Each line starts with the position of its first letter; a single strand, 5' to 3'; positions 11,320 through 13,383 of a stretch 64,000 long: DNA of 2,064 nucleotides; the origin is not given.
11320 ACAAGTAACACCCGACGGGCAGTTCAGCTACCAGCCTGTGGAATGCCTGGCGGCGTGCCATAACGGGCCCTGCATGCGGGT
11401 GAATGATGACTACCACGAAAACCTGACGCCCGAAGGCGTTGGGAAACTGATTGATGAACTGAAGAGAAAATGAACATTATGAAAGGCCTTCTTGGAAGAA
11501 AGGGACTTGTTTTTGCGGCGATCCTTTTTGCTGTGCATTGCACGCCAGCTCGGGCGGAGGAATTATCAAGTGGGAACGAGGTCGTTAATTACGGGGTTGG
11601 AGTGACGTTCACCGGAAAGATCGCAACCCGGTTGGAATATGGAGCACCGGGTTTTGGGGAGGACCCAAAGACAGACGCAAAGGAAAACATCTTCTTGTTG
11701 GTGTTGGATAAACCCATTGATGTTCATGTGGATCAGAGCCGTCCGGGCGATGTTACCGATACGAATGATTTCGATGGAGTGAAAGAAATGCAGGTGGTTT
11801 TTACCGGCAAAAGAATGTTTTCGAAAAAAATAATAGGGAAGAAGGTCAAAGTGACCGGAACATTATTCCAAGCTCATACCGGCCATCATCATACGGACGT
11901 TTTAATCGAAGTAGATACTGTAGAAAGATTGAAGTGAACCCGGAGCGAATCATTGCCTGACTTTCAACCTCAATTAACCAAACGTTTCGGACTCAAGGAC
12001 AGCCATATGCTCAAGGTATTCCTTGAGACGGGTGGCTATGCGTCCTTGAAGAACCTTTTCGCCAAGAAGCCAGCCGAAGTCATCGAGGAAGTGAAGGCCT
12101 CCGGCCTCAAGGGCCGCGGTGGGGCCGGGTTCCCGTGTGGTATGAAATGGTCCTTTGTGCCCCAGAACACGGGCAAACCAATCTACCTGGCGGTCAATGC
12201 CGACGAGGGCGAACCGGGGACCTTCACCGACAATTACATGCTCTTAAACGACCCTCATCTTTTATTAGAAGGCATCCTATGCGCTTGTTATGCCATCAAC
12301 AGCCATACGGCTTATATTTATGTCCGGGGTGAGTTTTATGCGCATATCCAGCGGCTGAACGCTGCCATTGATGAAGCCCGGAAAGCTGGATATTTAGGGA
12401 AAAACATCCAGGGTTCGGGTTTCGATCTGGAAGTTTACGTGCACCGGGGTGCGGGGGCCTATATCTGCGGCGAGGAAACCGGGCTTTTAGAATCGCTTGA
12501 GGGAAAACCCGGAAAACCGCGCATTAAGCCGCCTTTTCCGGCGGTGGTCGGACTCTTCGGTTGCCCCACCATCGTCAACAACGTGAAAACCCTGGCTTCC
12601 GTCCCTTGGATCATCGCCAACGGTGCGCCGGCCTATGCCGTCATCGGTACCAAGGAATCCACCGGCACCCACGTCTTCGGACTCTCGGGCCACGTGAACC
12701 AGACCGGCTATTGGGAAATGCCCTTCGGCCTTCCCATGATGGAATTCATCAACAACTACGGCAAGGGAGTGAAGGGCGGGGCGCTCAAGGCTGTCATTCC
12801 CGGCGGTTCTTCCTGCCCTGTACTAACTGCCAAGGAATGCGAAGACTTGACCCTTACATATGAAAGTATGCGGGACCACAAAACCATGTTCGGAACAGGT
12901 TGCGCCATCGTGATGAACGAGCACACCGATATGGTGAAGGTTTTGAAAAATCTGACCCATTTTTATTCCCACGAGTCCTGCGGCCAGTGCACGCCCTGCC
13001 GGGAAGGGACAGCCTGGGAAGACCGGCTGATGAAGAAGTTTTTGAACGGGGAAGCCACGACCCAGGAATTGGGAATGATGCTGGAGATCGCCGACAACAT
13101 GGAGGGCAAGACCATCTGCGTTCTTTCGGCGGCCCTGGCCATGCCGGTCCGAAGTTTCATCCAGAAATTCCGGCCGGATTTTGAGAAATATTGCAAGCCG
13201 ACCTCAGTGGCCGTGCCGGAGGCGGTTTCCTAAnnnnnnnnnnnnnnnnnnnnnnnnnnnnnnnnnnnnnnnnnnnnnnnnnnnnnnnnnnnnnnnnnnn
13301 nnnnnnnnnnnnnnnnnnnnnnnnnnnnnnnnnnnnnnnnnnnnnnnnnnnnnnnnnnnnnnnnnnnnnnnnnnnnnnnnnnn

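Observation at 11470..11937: Low-GC secreted His-cluster gene embedded in, and translationally coupled to, the complex I operon between nuoE and nuoF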

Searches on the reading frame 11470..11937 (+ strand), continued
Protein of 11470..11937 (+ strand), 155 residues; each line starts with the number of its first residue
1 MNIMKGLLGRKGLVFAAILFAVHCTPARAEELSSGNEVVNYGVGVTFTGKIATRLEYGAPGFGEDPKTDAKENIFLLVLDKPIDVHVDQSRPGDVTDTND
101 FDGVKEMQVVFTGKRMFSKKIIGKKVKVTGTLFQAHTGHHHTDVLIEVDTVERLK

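Call 100: find_encoding_contigs(protein=P0188, flank=3000, max_places=2)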
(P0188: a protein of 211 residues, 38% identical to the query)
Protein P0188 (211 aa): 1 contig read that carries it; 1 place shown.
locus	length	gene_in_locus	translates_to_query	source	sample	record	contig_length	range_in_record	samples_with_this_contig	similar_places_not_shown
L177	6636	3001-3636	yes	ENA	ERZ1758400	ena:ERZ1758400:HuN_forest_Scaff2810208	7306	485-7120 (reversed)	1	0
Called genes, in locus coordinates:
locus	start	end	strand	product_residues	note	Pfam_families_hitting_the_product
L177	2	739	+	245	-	PF24175:SU10_adaptor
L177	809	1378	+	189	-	PF01464:SLT (weak)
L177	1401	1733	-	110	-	-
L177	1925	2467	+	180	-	-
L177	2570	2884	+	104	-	-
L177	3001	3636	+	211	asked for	-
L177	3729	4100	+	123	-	-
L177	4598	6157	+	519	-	-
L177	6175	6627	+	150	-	-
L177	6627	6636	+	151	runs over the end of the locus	-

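Call 105: find_related_loci(query=A1, collection=viral_contigs, flank=4000)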
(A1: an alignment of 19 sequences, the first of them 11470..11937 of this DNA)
Query A1 (155 aa) in viral_contigs; peptide patterns used: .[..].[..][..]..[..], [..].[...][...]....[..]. (x = any residue, [..] = any of these).
23 stretches matched a pattern; 7 encode a relative of the query (tblastn E <= 1e-3); 7 distinct loci.
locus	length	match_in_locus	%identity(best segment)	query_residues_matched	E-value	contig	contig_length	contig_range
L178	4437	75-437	27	27-155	5e-12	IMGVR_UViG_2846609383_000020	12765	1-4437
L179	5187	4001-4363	27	27-155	1e-11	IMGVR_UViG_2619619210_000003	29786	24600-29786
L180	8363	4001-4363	27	27-155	1e-11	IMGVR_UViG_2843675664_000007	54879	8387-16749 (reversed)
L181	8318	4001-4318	29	42-155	2e-11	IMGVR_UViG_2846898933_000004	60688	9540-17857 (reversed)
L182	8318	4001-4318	29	42-155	2e-11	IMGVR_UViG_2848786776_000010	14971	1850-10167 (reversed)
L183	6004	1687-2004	29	42-155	4e-11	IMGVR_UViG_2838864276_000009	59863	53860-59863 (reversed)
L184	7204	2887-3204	29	42-155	4e-11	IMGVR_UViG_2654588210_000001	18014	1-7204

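Call 106: find_encoding_contigs(protein=P0175, flank=3000, max_places=2)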
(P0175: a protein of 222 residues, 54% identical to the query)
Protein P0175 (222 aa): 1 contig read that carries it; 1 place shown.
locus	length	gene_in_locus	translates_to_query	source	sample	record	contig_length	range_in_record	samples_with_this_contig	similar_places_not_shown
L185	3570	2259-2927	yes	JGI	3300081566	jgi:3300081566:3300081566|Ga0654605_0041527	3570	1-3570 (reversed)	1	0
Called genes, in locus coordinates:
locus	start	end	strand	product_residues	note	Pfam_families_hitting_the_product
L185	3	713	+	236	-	?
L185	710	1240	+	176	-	-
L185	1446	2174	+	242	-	-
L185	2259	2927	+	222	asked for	-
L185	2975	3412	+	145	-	-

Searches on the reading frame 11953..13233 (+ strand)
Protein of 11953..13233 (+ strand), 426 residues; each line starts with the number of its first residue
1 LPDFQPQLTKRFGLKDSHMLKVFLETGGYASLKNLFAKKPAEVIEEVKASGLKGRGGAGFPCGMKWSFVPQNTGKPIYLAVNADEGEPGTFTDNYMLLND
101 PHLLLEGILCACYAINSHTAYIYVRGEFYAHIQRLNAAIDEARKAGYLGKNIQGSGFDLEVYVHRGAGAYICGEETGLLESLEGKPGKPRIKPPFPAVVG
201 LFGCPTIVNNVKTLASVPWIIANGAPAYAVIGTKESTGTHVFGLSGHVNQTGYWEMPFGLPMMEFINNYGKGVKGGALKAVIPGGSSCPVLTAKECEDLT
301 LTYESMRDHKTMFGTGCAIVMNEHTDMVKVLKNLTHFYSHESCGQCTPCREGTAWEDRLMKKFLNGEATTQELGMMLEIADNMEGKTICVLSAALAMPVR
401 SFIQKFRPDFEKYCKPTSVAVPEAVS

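Call 4: search_protein_families(library=pfam, proteins=[window:11953-13233:+], max_evalue=1)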
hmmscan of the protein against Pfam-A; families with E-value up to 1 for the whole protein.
window:11953-13233:+ (426 aa): 3 families
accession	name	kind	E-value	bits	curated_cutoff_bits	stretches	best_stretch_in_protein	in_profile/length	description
PF01512.22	Complex1_51K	-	6.6e-46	156.3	31.2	1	47-218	1-149/150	Nuo51 FMN-binding domain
PF10589.14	NADH_4Fe-4S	-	2.8e-28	98.1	23.5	1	330-412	2-84/85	NADH-ubiquinone oxidoreductase-F iron-sulfur binding region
PF10531.15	SLBB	-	0.051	13.9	27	1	242-289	2-53/55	SLBB domain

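Call 29: find_related_loci(query=window:11953-13233:+, collection=genome_contigs, flank=4000)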
Query window:11953-13233:+ (426 aa) in genome_contigs; peptide patterns used: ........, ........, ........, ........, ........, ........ (x = any residue, [..] = any of these).
407 stretches matched a pattern; 391 encode a relative of the query (tblastn E <= 1e-3); the best 80 are kept; 80 distinct loci.
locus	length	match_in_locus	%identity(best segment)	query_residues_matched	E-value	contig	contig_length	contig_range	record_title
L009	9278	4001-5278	93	1-426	0e+0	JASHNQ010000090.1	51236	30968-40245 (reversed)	MAG: candidate division FCPU426 bacterium isolate JOPF001 JOPF_AWAY_contig_1274931, whole genome shotgun sequence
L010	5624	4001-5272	93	3-426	0e+0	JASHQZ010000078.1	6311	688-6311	MAG: candidate division FCPU426 bacterium isolate JOPF088 JOPF_NEAR_contig_278733, whole genome shotgun sequence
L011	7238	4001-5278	91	1-426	0e+0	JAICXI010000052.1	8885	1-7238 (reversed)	MAG: bacterium isolate LS_FP_2_bin.106 k141_2284483_length_8885_cov_10.0000, whole genome shotgun sequence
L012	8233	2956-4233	86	1-426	0e+0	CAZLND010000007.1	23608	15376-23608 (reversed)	MAG TPA_asm: uncultured bacterium isolate binchicken_co50_333 genome assembly, contig: NODE_2290_length_23608_cov_6.2068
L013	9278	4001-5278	87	1-426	0e+0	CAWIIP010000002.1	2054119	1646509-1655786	MAG: uncultured proteobacterium isolate MFD09286.bin.2.44 genome assembly, contig: contig_44388, whole genome shotgun se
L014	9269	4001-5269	85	1-423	0e+0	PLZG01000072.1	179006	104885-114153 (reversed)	MAG: candidate division FCPU426 bacterium isolate palsa_1180 73.20120700_P3D.179_contig_8526, whole genome shotgun seque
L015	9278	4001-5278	85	1-426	0e+0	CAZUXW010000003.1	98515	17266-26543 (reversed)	MAG TPA_asm: uncultured bacterium isolate binchicken_co54_368 genome assembly, contig: NODE_274_length_98515_cov_24.9349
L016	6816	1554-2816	83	1-421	0e+0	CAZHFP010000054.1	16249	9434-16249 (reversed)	MAG TPA_asm: uncultured bacterium isolate binchicken_co54_505 genome assembly, contig: NODE_6351_length_16249_cov_13.226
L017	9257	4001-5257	80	7-426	0e+0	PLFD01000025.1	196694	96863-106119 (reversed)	MAG: candidate division FCPU426 bacterium isolate bog_1179 73.20110800_S3S.14_contig_7967, whole genome shotgun sequence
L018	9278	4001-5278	79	1-426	0e+0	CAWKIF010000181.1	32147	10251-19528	MAG: candidate division FCPU426 bacterium isolate MFD04780.bin.2.20 genome assembly, contig: contig_94965, whole genome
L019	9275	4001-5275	79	1-425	0e+0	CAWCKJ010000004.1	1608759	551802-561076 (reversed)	MAG: candidate division FCPU426 bacterium isolate MFD01231.bin.1.41 genome assembly, contig: contig_18727, whole genome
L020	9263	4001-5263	79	5-425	0e+0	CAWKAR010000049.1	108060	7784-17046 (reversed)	MAG: candidate division FCPU426 bacterium isolate MFD03726.bin.1.149 genome assembly, contig: contig_43453, whole genome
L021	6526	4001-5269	80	1-423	0e+0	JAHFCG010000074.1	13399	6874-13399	MAG: candidate division FCPU426 bacterium isolate nzgw216 NODE_1756_length_13400_cov_3.706454, whole genome shotgun sequ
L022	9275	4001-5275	82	1-425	0e+0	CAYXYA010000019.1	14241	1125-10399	MAG TPA_asm: uncultured bacterium isolate SRP269290_co5_40 genome assembly, contig: NODE_1345_length_14241_cov_8.813055,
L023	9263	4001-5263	78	5-425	0e+0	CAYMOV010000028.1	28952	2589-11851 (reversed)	MAG TPA_asm: uncultured bacterium isolate binchicken_co50_339 genome assembly, contig: NODE_1675_length_28952_cov_18.524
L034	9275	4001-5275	52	3-426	3e-145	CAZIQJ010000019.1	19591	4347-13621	MAG TPA_asm: uncultured bacterium isolate SRP342105_co2_29 genome assembly, contig: NODE_2830_length_19591_cov_5.326116,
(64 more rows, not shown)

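Call 55: search_protein_families(library=pfam, proteins=[L034:3472-3999:+], max_evalue=0.01)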
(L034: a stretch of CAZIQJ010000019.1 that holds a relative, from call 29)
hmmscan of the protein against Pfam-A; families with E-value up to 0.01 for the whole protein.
L034:3472-3999:+ (176 aa): 0 families

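Call 56: search_protein_families(library=padloc, proteins=[L034:3472-3999:+], max_evalue=0.01)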
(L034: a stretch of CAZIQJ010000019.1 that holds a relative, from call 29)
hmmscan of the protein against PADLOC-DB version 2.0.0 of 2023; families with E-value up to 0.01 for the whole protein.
L034:3472-3999:+ (176 aa): 0 families
